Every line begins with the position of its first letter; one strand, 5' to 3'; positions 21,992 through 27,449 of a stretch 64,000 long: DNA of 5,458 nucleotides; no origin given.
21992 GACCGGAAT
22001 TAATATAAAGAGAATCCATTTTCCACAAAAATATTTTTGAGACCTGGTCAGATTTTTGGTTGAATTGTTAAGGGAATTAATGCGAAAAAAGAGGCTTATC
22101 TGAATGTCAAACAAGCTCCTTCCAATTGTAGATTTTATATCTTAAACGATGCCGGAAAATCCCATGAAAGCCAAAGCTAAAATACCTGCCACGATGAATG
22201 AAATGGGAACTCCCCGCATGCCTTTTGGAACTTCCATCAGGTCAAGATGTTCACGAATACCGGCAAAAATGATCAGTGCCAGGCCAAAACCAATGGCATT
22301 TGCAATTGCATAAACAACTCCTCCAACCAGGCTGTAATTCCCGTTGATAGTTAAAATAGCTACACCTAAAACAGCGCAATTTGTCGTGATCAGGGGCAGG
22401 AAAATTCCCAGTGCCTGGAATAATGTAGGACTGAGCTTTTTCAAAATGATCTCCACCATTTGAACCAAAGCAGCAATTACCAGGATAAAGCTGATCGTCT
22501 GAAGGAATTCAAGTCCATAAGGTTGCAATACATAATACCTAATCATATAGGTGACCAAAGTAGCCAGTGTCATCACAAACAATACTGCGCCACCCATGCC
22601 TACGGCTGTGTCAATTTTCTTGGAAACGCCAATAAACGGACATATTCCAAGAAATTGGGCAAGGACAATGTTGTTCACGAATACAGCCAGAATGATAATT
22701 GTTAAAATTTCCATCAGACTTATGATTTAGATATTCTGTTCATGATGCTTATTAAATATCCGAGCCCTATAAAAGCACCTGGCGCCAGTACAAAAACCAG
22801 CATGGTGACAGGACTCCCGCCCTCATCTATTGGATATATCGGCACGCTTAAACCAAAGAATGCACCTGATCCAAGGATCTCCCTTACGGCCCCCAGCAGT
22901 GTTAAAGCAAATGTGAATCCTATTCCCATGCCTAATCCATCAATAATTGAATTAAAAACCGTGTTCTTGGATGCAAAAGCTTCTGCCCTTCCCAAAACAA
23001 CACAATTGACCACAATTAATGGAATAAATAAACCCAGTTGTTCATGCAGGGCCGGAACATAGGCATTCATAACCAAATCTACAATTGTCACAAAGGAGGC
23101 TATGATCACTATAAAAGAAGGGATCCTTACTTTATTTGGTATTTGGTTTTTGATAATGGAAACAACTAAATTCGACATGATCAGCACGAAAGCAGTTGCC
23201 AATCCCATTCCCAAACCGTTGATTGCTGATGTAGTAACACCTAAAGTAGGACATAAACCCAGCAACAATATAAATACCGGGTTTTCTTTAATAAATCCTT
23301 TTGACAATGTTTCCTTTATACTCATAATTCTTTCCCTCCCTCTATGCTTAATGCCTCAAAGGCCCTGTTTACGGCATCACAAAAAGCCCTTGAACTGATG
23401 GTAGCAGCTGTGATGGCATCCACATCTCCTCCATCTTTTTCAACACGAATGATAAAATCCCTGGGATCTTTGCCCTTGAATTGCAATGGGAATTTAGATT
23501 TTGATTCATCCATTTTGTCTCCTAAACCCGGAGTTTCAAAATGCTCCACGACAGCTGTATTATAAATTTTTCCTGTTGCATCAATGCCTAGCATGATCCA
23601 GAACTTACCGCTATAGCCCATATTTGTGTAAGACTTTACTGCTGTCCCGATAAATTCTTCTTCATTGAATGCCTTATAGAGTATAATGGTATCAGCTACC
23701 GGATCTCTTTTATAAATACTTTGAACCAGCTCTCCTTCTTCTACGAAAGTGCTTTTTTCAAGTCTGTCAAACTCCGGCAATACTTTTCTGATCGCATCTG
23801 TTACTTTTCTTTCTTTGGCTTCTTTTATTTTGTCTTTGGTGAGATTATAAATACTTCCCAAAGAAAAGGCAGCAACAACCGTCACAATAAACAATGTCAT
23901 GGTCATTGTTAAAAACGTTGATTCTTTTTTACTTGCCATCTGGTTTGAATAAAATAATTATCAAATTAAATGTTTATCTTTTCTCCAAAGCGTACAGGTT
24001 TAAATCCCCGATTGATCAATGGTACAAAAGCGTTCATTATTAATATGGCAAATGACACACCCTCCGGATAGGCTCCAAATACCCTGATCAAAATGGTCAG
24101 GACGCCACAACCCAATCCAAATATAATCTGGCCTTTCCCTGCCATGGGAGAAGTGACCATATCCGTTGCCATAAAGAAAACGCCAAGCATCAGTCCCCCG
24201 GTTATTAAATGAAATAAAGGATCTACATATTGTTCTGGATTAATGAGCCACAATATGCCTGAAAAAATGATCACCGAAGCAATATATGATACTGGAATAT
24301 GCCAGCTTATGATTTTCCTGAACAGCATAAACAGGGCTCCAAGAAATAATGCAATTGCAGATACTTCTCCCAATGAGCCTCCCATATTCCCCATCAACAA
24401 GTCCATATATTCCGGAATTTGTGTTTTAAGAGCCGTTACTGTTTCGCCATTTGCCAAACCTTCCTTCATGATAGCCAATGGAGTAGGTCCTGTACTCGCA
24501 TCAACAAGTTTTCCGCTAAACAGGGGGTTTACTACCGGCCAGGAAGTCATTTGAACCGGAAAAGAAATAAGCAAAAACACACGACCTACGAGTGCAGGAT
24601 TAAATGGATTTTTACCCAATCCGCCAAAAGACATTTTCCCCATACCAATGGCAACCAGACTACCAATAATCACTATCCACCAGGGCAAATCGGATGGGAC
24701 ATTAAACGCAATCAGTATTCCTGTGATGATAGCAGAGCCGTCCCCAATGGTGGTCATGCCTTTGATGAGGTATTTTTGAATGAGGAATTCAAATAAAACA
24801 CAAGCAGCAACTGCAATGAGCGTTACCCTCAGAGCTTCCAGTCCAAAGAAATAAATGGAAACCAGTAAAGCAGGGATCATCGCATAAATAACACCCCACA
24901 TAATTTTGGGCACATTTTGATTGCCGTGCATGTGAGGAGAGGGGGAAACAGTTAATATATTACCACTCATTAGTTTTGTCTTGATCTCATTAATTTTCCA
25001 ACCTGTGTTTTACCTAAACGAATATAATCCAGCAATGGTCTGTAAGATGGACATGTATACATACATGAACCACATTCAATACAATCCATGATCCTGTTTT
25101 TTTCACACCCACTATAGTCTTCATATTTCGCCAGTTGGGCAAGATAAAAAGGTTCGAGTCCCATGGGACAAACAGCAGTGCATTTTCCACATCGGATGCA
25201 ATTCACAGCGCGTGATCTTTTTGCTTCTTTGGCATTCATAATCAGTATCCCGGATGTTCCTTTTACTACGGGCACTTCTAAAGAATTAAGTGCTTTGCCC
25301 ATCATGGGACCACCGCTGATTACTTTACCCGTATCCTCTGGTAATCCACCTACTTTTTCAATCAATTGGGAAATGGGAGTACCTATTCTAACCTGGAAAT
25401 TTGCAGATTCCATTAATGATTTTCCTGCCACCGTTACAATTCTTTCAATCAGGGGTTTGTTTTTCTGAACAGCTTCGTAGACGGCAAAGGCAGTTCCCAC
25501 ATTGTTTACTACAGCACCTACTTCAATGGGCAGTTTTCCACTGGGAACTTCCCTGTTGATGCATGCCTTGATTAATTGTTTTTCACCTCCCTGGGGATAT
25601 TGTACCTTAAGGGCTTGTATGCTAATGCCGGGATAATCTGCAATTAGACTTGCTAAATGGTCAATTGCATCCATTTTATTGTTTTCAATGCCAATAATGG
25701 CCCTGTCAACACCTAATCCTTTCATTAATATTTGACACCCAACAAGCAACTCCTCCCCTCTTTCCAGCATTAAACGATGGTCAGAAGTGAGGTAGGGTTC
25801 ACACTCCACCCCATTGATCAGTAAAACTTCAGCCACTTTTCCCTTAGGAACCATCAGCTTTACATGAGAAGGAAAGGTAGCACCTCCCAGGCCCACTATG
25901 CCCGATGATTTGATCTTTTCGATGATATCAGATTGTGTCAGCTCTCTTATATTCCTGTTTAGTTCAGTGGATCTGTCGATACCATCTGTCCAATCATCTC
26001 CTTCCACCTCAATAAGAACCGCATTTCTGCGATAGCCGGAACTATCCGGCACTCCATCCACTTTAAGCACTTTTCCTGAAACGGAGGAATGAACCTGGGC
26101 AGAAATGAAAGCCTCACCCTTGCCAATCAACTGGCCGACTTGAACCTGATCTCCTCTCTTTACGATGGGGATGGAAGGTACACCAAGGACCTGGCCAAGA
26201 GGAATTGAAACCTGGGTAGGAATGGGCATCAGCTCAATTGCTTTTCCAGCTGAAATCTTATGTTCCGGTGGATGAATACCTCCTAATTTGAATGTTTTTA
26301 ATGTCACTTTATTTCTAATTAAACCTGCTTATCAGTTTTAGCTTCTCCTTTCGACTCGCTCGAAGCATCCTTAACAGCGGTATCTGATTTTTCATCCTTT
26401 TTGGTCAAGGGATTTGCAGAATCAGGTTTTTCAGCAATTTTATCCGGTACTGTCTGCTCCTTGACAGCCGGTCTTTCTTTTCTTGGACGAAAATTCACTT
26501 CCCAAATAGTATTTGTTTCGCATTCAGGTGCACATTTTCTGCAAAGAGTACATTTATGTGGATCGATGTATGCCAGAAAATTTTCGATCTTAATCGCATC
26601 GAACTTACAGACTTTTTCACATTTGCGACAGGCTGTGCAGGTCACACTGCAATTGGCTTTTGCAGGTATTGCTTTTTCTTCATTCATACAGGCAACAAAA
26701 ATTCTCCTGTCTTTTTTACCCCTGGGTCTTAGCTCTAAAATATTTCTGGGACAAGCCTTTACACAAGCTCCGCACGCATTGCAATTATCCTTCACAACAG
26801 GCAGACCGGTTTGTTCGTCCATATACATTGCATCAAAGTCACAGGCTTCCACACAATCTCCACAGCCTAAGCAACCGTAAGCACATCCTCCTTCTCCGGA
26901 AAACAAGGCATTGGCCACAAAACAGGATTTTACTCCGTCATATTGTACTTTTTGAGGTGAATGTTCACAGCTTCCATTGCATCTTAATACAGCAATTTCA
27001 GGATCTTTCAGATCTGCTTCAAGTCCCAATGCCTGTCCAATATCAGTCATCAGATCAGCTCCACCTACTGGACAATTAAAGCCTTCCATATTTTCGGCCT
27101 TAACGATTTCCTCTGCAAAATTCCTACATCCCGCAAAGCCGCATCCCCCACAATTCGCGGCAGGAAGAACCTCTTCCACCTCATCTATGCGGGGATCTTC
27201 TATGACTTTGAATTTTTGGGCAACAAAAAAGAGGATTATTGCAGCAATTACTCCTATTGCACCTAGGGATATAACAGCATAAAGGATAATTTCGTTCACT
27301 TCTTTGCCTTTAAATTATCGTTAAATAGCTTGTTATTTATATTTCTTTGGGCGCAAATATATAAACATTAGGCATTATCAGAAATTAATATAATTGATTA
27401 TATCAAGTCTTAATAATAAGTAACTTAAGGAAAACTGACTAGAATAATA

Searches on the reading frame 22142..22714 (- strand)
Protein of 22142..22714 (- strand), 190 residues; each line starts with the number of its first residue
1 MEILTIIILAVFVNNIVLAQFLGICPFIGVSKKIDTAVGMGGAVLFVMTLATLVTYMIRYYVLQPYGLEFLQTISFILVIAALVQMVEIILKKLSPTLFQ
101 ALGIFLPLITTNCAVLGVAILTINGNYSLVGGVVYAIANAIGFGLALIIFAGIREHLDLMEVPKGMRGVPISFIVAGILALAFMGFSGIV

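Call 30: search_protein_families(library=ncbifam, proteins=[window:22142-22714:-], max_evalue=1e-8)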
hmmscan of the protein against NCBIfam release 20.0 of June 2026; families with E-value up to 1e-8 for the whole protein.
window:22142-22714:- (190 aa): 11 families
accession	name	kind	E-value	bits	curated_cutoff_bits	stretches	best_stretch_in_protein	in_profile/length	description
TIGR01943.1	rnfA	subfamily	4.3e-81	271.9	229.3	1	1-190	1-190/190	RnfABCDGE type electron transport complex subunit A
NF003481.0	PRK05151.1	equivalog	9.5e-71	238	240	1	2-190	3-191/193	electron transport complex subunit RsxA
NF041835.1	rnfA_Methano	equivalog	5.8e-64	216.1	300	1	3-187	6-190/195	Rnf electron transport complex subunit RnfA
TIGR01940.1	nqrE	equivalog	1.1e-54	185.9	247.55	1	2-189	2-199/200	NADH:ubiquinone reductase (Na(+)-transporting) subunit E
NF002200.0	PRK01061.1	equivalog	5.5e-48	163.7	351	1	2-189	10-209/250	Na(+)-translocating NADH-quinone reductase subunit E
NF009108.0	PRK12456.1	equivalog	3.4e-43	148.1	398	1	3-189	5-197/199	Na(+)-translocating NADH-quinone reductase subunit E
NF009070.0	PRK12405.1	subfamily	2e-24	86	184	1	3-157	4-152/231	electron transport complex subunit RsxE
TIGR01948.1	rnfE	subfamily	5e-23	81.7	213.4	1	7-157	4-148/196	RnfABCDGE type electron transport complex subunit E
NF006777.0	PRK09292.1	equivalog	6.6e-19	68.5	235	1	5-157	9-155/209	NADH:ubiquinone reductase (Na(+)-transporting) subunit D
NF041839.1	rnfE_Methano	equivalog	1.6e-18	67.3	350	1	10-162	9-155/203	Rnf electron transport complex subunit RnfE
TIGR01939.1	nqrD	equivalog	2.8e-17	63.3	244.85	1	4-161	7-158/207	NADH:ubiquinone reductase (Na(+)-transporting) subunit D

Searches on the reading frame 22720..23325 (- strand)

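Call 30: search_protein_families(library=ncbifam, proteins=[window:22720-23325:-], max_evalue=1e-8)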
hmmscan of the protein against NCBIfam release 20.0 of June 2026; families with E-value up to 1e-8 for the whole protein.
window:22720-23325:- (201 aa): 11 families
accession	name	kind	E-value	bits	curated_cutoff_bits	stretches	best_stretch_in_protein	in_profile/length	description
NF009070.0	PRK12405.1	subfamily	1.4e-82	276.4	184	1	2-200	3-208/231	electron transport complex subunit RsxE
TIGR01948.1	rnfE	subfamily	3.9e-82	274.6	213.4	1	5-200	2-195/196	RnfABCDGE type electron transport complex subunit E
NF041839.1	rnfE_Methano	equivalog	5.4e-67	225.5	350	1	8-197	7-193/203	Rnf electron transport complex subunit RnfE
NF006777.0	PRK09292.1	equivalog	1.1e-52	178.9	235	1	3-199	7-202/209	NADH:ubiquinone reductase (Na(+)-transporting) subunit D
TIGR01939.1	nqrD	equivalog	3.6e-49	167.4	244.85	1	2-199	5-202/207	NADH:ubiquinone reductase (Na(+)-transporting) subunit D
TIGR01943.1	rnfA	subfamily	1.4e-28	100.7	229.3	1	13-151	13-157/190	RnfABCDGE type electron transport complex subunit A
NF003481.0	PRK05151.1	equivalog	5.5e-25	88.7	240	1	14-191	15-190/193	electron transport complex subunit RsxA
NF041835.1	rnfA_Methano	equivalog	6.9e-24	85.4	300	1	7-149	10-158/195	Rnf electron transport complex subunit RnfA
TIGR01940.1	nqrE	equivalog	5.3e-19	69.3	247.55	1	12-151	12-167/200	NADH:ubiquinone reductase (Na(+)-transporting) subunit E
NF002200.0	PRK01061.1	equivalog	4.9e-14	52.5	351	1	17-151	25-177/250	Na(+)-translocating NADH-quinone reductase subunit E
NF009108.0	PRK12456.1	equivalog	1.5e-11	44.8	398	1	13-150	15-164/199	Na(+)-translocating NADH-quinone reductase subunit E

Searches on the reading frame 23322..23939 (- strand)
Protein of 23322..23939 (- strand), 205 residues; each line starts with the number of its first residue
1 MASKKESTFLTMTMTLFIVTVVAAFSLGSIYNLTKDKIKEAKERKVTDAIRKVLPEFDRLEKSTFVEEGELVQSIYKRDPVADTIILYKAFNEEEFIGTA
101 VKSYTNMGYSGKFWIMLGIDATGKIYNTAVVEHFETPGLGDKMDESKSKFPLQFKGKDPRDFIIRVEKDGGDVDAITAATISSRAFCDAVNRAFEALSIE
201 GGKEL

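Call 30: search_protein_families(library=ncbifam, proteins=[window:23322-23939:-], max_evalue=1e-8)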
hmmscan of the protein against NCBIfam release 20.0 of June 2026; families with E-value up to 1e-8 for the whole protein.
window:23322-23939:- (205 aa): 4 families
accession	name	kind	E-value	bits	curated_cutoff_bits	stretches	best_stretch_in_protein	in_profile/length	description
TIGR01947.1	rnfG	subfamily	1.6e-43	149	102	1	14-196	2-184/187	RnfABCDGE type electron transport complex subunit G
NF002519.0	PRK01908.1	equivalog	1.8e-28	99.7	178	1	12-196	8-191/209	electron transport complex subunit RsxG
NF041840.1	rnfG_Methano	equivalog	1.6e-22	80.1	230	1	8-197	7-184/189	Rnf electron transport complex subunit RnfG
NF045876.1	RnfG_DVU2794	exception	4.3e-22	78.5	205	1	9-195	4-177/190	RnfABCDGE type electron transport complex subunit G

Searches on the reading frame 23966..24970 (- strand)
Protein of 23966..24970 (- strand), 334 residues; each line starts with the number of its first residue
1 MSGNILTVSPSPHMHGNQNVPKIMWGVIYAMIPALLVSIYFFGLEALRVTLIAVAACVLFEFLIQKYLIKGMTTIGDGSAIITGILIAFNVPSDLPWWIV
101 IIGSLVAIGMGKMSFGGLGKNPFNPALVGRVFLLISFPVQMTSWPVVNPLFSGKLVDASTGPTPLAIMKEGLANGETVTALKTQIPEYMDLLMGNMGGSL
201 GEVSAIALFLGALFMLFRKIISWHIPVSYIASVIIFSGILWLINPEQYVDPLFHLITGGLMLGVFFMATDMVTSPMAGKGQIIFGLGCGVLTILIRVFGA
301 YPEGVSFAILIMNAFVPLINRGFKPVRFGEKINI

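Call 30: search_protein_families(library=ncbifam, proteins=[window:23966-24970:-], max_evalue=1e-8)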
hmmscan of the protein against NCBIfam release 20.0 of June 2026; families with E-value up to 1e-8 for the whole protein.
window:23966-24970:- (334 aa): 6 families
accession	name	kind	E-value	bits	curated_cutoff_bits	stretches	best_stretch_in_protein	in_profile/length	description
TIGR01946.1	rnfD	subfamily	4.5e-115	384.5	207.05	1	11-330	1-327/327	RnfABCDGE type electron transport complex subunit D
NF002011.0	PRK00816.1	equivalog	1.8e-82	277.3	415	2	156-331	180-350/352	electron transport complex subunit RsxD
NF041838.1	rnfD_Methano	equivalog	1.7e-63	214.6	400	2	6-147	3-145/285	Rnf electron transport complex subunit RnfD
NF003756.0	PRK05349.1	equivalog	1.1e-58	199.1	414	1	75-320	147-389/406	NADH:ubiquinone reductase (Na(+)-transporting) subunit B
TIGR01937.1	nqrB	equivalog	6.7e-56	189.9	349.9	1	51-321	126-403/413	NADH:ubiquinone reductase (Na(+)-transporting) subunit B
NF002181.0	PRK01024.1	equivalog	1.3e-35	123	792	2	189-320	347-491/503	Na(+)-transporting NADH-quinone reductase subunit B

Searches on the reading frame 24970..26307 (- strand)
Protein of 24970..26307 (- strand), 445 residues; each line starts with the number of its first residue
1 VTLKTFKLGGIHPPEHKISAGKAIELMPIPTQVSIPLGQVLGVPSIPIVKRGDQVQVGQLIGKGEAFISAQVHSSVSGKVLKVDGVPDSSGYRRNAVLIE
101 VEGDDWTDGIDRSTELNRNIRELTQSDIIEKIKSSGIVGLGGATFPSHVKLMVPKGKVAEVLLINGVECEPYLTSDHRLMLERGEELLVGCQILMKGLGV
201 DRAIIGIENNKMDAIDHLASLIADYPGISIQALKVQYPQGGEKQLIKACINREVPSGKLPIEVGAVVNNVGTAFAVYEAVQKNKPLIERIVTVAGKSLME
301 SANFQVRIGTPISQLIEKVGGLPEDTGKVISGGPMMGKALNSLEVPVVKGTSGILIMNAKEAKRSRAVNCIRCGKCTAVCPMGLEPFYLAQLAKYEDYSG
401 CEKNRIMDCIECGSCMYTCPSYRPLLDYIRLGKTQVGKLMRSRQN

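Call 30: search_protein_families(library=ncbifam, proteins=[window:24970-26307:-], max_evalue=1e-8)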
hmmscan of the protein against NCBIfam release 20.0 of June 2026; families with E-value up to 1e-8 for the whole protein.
window:24970-26307:- (445 aa): 7 families
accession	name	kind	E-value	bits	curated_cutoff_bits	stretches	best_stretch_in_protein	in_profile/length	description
TIGR01945.1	rnfC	subfamily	6.3e-166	552.2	245.95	1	5-436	3-431/435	RnfABCDGE type electron transport complex subunit C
NF003454.1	PRK05035.1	equivalog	6.9e-137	457.2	345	1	9-441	8-440/556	electron transport complex subunit RsxC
NF041837.1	rnfC_Methano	equivalog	5.6e-71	239.7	650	2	249-438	240-428/438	Rnf electron transport complex subunit RnfC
TIGR04481.1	PR_assoc_PrdC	equivalog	1.7e-62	211.6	490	1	34-373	2-320/425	proline reductase-associated electron transfer protein PrdC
NF003761.0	PRK05352.1-4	equivalog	6.5e-16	58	450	1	30-341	29-313/449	Na(+)-translocating NADH-quinone reductase subunit A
TIGR01959.1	nuoF_fam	equivalog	2.1e-12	46.2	558.65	1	115-223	25-135/410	NADH-quinone oxidoreductase subunit NuoF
TIGR01936.1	nqrA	equivalog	5.1e-11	42.1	321.05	1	30-342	26-310/446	NADH:ubiquinone reductase (Na(+)-transporting) subunit A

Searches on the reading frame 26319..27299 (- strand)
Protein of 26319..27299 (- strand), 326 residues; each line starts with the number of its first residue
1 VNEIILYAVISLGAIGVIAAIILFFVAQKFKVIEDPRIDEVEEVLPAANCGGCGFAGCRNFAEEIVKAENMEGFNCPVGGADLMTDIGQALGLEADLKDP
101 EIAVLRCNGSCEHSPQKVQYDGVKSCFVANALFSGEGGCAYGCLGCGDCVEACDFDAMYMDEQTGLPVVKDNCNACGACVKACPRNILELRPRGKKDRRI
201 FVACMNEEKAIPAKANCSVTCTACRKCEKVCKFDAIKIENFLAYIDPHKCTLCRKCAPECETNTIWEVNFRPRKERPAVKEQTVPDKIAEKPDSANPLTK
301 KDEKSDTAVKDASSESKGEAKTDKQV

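Call 30: search_protein_families(library=ncbifam, proteins=[window:26319-27299:-], max_evalue=1e-8)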
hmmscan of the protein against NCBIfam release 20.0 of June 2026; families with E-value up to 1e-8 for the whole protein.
window:26319-27299:- (326 aa): 16 families
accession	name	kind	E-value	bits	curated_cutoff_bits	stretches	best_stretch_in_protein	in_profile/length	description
NF005504.0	PRK07118.1-3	equivalog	8.3e-124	412.7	437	1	3-285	2-285/293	Fe-S cluster domain-containing protein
NF005506.0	PRK07118.1-5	equivalog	2.7e-68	230.4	388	1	2-264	3-261/279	Fe-S cluster domain-containing protein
NF005505.0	PRK07118.1-4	equivalog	1.9e-66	224.3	378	1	2-265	4-262/265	Fe-S cluster domain-containing protein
NF041836.1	rnfB_Methano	equivalog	1.9e-66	224.3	445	1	3-265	5-262/265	Rnf electron transport complex subunit RnfB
NF005503.0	PRK07118.1-2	equivalog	1.8e-62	211.2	252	1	4-231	1-224/292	RnfABCDGE type electron transport complex subunit B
TIGR01944.1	rnfB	subfamily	7.4e-31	107.2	68.7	1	5-98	4-95/190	RnfABCDGE type electron transport complex subunit B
NF003475.0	PRK05113.1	equivalog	2.1e-28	99.5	203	1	4-99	3-96/190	electron transport complex subunit RsxB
NF045874.1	Vhu_polyferre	exception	6.4e-15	54.8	600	1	131-287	46-196/381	F420-non-reducing hydrogenase associated-polyferredoxin VhuB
NF006446.0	PRK08764.1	equivalog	1.7e-14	53.9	220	0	38-95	9-65/139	Rnf electron transport complex subunit RnfB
NF040770.1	hetero_SS_HdrA2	exception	1.1e-13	50.2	1100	0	209-273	568-631/777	CoB-CoM heterodisulfide reductase HdrA2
NF005415.0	PRK06991.1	equivalog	5.1e-12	46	281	0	38-94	8-63/284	electron transport complex subunit RsxB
NF038196.1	ferrodoxin_EFR1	subfamily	2.2e-11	44.3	75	0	142-199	185-240/242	EFR1 family ferrodoxin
NF041891.1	hdrA_Methbact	equivalog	3.7e-11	42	1300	0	143-202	574-630/762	ferredoxin:CoB-CoM heterodisulfide reductase subunit HdrA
NF043069.1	T4HPD_activ_SAM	equivalog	1.1e-10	41.4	425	0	220-264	52-96/299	trans-4-hydroxy-L-proline dehydratase activase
TIGR04105.1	FeFe_hydrog_B1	subfamily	8.4e-10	37.9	450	0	217-274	109-167/462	monomeric [FeFe] hydrogenase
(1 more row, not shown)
